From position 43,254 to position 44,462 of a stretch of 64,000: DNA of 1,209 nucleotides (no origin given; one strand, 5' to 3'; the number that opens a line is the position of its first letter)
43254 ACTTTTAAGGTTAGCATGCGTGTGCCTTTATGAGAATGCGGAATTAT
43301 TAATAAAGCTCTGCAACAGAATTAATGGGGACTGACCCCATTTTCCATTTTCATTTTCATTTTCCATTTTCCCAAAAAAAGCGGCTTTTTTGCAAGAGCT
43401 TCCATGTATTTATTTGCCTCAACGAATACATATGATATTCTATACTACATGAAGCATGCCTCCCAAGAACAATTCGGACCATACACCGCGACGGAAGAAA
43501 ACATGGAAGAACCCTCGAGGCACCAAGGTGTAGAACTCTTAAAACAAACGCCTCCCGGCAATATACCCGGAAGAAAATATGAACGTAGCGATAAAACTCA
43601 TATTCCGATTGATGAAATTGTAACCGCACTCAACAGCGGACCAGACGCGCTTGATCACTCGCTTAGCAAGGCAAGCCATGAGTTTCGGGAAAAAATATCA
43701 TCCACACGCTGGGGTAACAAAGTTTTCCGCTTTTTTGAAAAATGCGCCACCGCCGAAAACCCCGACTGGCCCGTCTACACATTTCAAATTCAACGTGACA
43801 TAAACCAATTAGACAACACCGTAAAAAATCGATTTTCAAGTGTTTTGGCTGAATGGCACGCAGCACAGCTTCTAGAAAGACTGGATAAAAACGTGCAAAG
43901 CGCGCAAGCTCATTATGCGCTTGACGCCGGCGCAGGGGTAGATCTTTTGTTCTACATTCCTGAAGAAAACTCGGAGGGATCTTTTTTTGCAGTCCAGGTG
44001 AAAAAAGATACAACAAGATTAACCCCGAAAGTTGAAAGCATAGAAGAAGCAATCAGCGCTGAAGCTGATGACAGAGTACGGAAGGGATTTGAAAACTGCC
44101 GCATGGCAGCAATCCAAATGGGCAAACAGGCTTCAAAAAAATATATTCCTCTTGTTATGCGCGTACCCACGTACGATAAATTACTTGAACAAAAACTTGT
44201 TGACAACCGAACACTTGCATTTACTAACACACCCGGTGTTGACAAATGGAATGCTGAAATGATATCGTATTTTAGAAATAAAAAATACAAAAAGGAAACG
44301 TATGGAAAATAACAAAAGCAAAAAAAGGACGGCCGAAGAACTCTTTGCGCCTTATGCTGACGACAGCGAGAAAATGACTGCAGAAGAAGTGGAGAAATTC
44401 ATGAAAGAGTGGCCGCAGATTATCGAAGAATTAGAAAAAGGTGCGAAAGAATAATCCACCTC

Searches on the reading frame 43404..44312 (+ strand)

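Call 29: search_protein_families(library=pfam, max_evalue=0.01, proteins=[window:43404-44312:+])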
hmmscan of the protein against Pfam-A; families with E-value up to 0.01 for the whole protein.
window:43404-44312:+ (302 aa): 1 family
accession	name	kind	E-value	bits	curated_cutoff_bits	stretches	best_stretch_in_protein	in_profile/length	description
PF20904.2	ExsD_M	-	0.0062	17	27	0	122-170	5-51/66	Antiactivator protein ExsD helical hairpin domain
